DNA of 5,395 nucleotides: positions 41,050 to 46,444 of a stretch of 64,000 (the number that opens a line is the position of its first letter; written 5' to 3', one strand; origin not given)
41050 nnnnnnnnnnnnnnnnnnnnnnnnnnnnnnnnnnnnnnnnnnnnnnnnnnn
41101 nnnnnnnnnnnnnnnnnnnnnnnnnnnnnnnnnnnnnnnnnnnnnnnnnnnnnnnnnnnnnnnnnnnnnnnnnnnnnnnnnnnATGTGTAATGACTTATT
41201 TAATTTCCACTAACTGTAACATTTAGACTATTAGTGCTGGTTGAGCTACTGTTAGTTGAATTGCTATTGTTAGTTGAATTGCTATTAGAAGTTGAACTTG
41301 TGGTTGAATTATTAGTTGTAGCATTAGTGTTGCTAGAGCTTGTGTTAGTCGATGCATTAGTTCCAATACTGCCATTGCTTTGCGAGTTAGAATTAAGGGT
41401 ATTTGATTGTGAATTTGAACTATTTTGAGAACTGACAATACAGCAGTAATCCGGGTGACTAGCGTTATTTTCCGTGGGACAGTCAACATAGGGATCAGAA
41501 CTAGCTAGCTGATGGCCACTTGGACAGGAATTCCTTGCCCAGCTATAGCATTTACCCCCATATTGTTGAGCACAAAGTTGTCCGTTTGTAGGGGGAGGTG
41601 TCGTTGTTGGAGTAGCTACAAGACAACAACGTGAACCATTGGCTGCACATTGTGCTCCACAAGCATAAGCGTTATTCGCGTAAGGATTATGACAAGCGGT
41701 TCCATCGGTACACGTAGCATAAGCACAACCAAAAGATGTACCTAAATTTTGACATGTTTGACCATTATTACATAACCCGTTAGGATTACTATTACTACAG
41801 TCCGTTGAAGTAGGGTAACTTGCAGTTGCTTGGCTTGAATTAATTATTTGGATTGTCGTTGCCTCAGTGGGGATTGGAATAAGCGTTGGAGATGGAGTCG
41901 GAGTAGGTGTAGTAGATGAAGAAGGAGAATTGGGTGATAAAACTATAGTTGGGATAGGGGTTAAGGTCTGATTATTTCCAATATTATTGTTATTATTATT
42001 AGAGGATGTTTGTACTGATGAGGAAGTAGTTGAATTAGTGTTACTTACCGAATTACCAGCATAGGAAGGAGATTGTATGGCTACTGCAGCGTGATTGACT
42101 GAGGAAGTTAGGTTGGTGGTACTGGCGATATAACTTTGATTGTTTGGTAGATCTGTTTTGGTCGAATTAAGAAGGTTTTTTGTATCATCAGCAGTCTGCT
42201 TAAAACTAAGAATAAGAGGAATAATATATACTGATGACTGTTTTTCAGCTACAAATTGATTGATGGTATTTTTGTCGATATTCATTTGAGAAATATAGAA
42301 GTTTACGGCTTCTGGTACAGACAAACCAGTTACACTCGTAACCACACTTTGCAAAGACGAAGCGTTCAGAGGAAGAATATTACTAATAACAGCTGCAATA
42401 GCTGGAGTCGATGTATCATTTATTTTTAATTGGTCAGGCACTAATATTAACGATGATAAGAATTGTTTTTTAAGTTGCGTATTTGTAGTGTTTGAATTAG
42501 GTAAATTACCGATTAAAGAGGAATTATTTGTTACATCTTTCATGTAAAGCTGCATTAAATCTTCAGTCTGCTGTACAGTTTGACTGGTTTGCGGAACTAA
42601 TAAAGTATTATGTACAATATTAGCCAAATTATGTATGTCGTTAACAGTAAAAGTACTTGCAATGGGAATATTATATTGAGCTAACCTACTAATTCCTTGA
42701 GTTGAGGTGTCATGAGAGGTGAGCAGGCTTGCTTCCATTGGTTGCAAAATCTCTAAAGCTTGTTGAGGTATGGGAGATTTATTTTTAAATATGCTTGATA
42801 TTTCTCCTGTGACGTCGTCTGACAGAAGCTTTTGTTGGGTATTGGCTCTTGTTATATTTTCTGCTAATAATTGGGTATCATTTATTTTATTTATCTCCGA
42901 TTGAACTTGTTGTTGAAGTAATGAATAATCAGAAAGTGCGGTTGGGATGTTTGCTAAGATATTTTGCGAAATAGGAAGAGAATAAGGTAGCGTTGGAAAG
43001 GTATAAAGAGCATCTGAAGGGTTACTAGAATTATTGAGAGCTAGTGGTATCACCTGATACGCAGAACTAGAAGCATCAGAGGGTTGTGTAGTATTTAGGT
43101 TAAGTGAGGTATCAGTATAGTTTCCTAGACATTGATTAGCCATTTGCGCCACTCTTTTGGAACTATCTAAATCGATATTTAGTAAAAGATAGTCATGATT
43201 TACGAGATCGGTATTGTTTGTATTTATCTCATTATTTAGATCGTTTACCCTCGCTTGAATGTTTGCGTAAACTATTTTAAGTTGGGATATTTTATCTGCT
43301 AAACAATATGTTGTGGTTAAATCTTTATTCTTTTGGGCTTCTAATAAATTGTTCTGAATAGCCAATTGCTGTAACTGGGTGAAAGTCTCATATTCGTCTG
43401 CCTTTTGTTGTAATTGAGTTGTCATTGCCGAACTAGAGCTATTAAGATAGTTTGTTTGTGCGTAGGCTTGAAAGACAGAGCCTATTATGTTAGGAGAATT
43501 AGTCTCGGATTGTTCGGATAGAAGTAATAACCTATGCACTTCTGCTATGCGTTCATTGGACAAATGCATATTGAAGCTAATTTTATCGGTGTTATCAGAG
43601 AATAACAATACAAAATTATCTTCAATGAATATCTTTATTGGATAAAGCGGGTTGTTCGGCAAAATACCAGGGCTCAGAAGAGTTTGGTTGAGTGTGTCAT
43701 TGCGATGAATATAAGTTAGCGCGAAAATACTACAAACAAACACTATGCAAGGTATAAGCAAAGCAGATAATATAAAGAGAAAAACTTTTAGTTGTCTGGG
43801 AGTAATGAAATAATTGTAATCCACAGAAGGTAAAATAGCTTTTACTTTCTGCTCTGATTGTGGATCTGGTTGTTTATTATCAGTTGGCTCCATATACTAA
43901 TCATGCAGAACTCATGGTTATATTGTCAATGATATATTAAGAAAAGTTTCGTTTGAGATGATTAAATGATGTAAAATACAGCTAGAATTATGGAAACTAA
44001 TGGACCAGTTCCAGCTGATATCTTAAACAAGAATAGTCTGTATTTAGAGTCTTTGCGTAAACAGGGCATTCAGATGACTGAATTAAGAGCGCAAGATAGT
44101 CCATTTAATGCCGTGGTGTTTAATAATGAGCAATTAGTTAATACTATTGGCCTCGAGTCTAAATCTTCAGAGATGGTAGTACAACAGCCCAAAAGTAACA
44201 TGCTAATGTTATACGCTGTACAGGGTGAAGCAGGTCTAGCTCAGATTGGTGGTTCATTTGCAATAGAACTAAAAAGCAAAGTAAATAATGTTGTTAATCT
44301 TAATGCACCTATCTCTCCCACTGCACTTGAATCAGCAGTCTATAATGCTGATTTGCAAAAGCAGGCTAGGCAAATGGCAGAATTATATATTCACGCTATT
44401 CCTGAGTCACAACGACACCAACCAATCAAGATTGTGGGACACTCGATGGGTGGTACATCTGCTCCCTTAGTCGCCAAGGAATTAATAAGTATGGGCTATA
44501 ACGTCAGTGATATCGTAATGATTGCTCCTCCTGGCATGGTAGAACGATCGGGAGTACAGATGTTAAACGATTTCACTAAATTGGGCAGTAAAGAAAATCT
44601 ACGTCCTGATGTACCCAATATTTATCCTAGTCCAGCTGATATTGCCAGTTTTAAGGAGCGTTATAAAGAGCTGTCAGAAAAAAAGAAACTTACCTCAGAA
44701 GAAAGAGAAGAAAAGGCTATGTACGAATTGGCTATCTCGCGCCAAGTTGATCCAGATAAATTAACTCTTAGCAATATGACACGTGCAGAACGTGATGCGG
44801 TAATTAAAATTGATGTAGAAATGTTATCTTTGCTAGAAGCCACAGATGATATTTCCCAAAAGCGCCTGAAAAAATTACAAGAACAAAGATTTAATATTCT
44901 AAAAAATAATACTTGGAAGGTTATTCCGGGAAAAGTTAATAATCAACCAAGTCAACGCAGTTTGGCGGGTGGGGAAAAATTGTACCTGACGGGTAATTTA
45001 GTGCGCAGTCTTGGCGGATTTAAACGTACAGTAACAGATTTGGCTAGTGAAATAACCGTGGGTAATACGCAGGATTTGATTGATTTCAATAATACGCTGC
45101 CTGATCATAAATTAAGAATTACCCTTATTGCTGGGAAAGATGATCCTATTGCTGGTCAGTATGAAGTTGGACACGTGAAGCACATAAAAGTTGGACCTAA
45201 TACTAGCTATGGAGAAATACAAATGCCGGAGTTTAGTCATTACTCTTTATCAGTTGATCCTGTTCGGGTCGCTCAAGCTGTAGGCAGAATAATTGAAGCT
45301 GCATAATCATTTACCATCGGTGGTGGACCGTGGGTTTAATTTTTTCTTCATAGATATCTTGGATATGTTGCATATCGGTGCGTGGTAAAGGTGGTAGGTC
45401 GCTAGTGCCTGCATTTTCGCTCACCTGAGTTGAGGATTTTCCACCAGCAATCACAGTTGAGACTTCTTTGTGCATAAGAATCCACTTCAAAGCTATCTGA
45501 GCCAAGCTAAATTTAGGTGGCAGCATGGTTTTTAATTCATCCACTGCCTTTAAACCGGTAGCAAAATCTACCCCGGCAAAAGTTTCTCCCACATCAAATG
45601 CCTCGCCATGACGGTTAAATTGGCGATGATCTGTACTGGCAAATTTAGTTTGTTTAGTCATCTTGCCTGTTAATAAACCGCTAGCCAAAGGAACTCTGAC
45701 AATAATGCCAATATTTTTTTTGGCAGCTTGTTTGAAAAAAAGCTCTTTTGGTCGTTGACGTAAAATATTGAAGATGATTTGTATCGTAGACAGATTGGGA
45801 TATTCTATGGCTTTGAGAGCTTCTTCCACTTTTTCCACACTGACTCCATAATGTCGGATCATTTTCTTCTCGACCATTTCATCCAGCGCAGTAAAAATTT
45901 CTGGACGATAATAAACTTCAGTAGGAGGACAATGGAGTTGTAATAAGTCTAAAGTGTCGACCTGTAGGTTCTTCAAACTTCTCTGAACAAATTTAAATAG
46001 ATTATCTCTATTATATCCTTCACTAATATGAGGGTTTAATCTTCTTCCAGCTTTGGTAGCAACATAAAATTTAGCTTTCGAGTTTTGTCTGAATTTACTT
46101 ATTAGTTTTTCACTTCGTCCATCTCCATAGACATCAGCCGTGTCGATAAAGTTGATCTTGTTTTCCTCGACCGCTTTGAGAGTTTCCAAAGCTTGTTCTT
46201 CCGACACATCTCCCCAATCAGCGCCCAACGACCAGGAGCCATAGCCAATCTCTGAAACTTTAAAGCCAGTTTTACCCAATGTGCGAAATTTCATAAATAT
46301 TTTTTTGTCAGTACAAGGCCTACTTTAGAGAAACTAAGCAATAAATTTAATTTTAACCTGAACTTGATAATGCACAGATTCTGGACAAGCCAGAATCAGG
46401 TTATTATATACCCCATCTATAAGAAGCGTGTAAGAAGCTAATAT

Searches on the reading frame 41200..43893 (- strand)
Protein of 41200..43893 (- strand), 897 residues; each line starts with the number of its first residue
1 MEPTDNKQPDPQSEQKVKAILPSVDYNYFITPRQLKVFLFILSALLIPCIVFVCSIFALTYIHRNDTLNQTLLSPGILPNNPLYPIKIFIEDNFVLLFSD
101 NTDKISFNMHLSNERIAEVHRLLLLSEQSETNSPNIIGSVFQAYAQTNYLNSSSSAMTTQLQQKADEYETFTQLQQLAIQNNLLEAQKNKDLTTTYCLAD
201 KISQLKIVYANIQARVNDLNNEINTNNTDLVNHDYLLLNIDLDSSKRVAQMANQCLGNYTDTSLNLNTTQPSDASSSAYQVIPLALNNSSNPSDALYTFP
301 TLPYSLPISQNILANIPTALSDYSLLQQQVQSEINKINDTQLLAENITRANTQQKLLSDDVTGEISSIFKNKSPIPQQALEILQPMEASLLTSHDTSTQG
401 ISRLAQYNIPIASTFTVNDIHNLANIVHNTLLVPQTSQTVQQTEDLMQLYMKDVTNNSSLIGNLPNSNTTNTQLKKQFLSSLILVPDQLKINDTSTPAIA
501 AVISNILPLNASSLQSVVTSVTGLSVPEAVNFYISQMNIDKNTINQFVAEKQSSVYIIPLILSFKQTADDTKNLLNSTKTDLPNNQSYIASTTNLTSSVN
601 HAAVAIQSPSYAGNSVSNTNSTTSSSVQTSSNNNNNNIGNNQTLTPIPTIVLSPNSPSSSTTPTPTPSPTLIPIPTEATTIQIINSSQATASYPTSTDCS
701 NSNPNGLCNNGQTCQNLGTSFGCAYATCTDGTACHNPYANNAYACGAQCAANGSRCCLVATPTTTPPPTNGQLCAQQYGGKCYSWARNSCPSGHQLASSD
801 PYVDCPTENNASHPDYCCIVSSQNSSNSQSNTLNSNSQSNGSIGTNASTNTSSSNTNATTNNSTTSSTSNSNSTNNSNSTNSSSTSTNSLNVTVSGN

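Call 24: search_protein_families(library=pfam, proteins=[window:41200-43893:-], max_evalue=0.001)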
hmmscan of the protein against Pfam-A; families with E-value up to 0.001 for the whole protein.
window:41200-43893:- (897 aa): 1 family
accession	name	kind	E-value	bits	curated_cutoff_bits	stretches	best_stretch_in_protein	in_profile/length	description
PF18915.5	DUF5667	-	9.7e-07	29.6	27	1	76-155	1-68/99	Domain of unknown function (DUF5667)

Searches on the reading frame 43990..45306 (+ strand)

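Call 24: search_protein_families(library=pfam, proteins=[window:43990-45306:+], max_evalue=0.001)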
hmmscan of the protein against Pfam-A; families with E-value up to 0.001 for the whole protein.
window:43990-45306:+ (438 aa): 2 families
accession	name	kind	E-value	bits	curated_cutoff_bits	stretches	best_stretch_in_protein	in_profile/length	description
PF00975.26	Thioesterase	-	4.6e-09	37.3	26.4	1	123-196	45-119/226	Thioesterase domain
PF01764.32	Lipase_3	-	0.00062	20.1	22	0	124-172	43-91/140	Lipase (class 3)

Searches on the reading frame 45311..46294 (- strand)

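Call 24: search_protein_families(library=pfam, proteins=[window:45311-46294:-], max_evalue=0.001)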
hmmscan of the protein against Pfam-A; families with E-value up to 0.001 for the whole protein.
window:45311-46294:- (327 aa): 1 family
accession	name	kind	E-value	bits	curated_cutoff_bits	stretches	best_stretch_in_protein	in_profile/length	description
PF00248.27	Aldo_ket_red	-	9.3e-62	209.2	24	1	15-315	1-290/291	Aldo/keto reductase family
